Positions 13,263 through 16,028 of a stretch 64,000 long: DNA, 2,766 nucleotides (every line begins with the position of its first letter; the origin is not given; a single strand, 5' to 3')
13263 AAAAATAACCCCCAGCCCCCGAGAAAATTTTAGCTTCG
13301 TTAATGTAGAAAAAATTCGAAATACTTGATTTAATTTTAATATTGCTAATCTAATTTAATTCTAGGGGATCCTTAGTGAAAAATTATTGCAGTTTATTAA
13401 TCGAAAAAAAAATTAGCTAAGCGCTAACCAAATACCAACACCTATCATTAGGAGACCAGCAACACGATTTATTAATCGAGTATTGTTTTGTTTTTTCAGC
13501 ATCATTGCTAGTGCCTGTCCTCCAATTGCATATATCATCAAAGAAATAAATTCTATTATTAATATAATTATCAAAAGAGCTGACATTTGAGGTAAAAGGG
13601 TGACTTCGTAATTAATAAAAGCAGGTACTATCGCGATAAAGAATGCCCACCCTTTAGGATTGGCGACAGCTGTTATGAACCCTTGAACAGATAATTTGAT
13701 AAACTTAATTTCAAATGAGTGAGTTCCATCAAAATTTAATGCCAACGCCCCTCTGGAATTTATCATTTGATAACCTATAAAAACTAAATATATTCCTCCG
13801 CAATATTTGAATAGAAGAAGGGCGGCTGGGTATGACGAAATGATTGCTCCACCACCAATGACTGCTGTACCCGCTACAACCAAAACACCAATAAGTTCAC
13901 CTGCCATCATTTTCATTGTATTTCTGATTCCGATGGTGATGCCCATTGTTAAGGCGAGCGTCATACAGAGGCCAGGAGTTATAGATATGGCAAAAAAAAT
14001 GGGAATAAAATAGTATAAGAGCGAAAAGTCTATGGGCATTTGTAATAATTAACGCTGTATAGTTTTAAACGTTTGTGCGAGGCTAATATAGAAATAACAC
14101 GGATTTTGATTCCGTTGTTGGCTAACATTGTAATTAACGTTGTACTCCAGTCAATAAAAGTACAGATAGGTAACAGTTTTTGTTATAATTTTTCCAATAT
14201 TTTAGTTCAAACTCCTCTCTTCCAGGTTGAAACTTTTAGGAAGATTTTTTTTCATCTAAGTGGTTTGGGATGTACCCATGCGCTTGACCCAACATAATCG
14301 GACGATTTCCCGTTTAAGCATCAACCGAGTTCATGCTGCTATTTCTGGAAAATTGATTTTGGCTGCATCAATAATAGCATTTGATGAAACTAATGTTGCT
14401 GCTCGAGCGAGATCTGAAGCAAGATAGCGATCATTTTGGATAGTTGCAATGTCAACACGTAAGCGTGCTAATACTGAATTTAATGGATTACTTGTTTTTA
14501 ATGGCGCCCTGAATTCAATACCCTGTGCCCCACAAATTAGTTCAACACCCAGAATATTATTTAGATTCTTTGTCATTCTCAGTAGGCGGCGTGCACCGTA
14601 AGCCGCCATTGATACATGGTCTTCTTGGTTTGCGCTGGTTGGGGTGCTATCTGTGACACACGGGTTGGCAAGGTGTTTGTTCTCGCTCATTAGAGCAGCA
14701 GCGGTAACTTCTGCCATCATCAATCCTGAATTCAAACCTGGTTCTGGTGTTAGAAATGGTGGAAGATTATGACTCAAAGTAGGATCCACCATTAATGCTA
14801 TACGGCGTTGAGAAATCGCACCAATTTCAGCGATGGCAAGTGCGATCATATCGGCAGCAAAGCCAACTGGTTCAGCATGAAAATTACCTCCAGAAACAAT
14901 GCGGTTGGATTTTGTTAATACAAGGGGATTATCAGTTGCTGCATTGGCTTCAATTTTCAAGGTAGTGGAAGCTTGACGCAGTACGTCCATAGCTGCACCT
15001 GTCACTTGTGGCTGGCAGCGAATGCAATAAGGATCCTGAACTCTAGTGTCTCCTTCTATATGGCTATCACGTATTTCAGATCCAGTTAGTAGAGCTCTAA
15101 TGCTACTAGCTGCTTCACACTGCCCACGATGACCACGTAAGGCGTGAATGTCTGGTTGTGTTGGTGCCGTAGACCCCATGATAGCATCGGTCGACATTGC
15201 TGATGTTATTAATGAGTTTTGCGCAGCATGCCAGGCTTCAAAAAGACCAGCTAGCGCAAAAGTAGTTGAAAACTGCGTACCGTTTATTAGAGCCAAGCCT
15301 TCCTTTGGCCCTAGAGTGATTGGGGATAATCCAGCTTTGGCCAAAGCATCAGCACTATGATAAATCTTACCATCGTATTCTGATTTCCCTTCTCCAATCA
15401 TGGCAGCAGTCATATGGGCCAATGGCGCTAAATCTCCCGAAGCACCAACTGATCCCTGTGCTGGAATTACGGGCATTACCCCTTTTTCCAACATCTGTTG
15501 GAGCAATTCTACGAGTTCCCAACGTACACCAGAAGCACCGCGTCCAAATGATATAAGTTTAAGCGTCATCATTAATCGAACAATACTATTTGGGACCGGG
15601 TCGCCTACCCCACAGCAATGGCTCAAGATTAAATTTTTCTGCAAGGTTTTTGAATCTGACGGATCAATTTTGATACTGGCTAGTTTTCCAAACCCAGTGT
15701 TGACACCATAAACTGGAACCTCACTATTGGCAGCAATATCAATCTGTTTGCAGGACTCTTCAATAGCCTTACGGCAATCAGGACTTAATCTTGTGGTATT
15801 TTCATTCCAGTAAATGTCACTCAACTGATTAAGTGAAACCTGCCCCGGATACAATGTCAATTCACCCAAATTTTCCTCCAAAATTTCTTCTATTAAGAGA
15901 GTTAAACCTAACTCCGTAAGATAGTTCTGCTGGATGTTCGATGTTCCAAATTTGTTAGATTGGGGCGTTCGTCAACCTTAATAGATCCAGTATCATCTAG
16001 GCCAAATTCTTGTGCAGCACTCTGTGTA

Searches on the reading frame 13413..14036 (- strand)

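Call 31: search_protein_families(library=pfam, proteins=[window:13413-14036:-], max_evalue=0.00001)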
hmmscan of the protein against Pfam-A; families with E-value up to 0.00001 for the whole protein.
window:13413-14036:- (207 aa): 1 family
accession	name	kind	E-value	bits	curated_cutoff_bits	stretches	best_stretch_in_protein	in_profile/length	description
PF01810.24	LysE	-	1.1e-22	81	25.6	1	16-206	2-191/193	LysE type translocator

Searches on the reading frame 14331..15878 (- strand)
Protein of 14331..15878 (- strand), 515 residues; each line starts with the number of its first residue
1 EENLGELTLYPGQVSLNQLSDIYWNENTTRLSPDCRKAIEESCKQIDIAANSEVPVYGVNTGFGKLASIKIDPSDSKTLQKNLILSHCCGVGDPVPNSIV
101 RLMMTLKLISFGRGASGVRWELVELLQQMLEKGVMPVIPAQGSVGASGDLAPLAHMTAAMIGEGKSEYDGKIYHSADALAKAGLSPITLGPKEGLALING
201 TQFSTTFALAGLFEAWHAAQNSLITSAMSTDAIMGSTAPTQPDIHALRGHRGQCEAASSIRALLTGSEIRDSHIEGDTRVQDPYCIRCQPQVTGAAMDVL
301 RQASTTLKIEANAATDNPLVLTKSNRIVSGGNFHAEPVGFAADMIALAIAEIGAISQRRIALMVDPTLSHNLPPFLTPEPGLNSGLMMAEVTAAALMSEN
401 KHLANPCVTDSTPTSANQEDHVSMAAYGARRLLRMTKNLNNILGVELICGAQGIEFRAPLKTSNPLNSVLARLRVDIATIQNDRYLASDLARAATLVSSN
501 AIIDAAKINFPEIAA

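Call 32: search_protein_families(library=pfam, proteins=[window:14331-15878:-], max_evalue=0.00001)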
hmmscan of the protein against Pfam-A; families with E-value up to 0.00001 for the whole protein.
window:14331-15878:- (515 aa): 1 family
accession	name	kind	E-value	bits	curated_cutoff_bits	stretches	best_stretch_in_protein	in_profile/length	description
PF00221.24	Lyase_aromatic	-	5.8e-183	609.2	27.3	1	15-474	2-465/466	Aromatic amino acid lyase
